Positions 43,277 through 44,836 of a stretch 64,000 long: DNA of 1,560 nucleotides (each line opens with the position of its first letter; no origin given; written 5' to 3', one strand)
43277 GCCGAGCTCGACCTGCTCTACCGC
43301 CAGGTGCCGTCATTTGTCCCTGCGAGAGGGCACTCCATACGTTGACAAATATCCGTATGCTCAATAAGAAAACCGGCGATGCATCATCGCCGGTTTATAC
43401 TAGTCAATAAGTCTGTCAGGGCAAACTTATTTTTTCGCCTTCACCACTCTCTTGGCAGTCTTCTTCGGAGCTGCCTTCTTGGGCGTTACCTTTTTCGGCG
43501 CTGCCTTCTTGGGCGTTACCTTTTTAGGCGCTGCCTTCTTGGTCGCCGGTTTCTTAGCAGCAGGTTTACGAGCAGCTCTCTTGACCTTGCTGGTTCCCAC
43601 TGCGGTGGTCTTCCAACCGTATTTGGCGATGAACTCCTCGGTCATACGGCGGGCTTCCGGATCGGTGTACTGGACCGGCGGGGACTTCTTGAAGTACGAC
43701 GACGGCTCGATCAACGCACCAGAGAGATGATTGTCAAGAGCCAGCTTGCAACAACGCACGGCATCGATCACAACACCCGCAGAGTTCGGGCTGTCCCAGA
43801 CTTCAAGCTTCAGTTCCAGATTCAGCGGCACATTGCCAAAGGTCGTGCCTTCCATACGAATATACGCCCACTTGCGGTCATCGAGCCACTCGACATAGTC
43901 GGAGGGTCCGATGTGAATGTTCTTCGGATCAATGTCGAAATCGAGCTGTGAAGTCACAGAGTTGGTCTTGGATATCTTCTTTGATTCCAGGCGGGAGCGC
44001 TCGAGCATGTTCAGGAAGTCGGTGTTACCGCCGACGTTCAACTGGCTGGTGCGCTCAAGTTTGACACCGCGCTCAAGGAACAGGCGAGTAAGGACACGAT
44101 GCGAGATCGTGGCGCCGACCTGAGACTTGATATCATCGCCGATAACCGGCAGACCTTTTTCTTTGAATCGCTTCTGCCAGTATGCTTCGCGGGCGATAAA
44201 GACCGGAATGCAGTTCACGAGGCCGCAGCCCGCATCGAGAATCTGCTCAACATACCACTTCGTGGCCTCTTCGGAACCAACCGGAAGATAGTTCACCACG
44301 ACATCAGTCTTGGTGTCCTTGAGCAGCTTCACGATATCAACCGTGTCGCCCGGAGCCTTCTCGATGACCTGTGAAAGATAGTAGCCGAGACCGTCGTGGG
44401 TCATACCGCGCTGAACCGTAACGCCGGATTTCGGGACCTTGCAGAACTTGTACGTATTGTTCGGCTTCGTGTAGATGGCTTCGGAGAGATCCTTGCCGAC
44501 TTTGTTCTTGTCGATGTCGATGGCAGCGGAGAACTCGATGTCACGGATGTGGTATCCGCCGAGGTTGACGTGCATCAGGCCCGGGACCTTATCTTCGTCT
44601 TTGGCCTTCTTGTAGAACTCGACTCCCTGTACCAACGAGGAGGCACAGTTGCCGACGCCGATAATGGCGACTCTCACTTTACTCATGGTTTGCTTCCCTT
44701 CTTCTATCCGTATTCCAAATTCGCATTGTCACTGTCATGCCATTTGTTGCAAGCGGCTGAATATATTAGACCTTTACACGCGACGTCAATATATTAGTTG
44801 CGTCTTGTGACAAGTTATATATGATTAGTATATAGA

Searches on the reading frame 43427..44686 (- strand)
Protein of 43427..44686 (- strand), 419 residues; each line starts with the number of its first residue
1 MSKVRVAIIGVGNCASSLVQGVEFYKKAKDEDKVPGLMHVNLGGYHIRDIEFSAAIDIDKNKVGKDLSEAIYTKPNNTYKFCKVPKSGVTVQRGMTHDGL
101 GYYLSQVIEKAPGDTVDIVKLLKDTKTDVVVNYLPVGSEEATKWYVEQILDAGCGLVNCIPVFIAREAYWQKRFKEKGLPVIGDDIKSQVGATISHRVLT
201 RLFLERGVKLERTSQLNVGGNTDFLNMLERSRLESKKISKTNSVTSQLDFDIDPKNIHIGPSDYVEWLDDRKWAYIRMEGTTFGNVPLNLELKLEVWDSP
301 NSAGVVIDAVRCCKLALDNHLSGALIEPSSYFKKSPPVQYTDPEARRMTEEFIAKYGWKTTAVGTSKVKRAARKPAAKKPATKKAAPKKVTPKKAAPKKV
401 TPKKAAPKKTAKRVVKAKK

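Call 49: search_protein_families(library=pfam, proteins=[window:43427-44686:-], max_evalue=0.00001)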
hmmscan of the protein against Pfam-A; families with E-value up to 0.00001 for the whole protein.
window:43427-44686:- (419 aa): 1 family
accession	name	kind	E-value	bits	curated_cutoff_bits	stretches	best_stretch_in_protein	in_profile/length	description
PF01658.22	Inos-1-P_synth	-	4.7e-36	123.7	27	1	191-299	1-107/107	Myo-inositol-1-phosphate synthase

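Call 57: find_encoding_contigs(protein=window:43430-44686:-, flank=1000, max_places=3)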
Protein window:43430-44686:- (419 aa): no gene with exactly this product is on record in the collection.
